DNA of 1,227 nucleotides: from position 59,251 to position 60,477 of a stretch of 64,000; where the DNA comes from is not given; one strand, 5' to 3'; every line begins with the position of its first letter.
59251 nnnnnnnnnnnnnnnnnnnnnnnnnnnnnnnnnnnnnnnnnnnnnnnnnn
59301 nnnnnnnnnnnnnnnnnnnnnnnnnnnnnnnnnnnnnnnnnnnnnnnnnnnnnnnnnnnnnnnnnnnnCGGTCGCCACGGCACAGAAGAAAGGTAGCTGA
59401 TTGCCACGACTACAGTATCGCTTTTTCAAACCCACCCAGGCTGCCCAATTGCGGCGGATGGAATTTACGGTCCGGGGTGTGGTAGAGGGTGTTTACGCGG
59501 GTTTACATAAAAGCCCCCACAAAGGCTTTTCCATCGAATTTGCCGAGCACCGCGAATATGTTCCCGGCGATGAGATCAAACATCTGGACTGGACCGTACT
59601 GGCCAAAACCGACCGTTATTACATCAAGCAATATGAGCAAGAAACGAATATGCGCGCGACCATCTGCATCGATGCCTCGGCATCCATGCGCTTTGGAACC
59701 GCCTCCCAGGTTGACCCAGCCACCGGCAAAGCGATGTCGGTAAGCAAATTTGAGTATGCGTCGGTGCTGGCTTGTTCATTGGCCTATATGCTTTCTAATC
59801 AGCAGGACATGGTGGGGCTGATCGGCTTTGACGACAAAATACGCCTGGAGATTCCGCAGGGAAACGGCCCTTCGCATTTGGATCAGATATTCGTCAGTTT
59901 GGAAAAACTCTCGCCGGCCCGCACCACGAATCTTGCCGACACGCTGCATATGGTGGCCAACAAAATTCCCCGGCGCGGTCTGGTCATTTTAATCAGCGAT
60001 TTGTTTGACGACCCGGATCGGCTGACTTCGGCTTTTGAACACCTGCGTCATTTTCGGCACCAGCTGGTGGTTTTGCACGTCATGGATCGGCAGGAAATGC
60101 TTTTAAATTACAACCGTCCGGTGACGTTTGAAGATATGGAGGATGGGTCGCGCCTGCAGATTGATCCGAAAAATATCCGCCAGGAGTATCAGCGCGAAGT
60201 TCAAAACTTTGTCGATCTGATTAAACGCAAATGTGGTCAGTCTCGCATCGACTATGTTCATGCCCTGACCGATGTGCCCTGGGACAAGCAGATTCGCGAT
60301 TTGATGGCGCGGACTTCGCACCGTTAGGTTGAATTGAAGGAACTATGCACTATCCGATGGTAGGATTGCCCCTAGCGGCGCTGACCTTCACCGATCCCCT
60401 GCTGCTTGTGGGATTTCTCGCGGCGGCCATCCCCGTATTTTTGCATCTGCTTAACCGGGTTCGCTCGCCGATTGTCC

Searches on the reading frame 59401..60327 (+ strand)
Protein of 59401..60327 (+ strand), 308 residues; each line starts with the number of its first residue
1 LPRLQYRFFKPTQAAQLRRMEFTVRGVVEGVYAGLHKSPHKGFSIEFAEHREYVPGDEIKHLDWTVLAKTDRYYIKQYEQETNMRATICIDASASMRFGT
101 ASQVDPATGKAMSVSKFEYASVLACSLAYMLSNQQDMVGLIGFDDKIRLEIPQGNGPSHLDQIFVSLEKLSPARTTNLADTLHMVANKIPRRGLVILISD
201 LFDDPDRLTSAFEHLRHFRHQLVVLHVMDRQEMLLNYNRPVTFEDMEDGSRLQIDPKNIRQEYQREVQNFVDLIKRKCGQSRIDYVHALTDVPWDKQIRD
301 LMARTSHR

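Call 19: search_protein_families(library=pfam, proteins=[window:59401-60327:+], max_evalue=0.001)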
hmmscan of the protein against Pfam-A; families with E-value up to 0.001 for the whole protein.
window:59401-60327:+ (308 aa): 2 families
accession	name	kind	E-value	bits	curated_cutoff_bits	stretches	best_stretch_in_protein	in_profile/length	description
PF01882.25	DUF58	-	1.7e-47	161.8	23.4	1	49-268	1-211/216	Protein of unknown function DUF58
PF13519.12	VWA_2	-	2.2e-09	38.4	27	1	88-200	3-105/107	von Willebrand factor type A domain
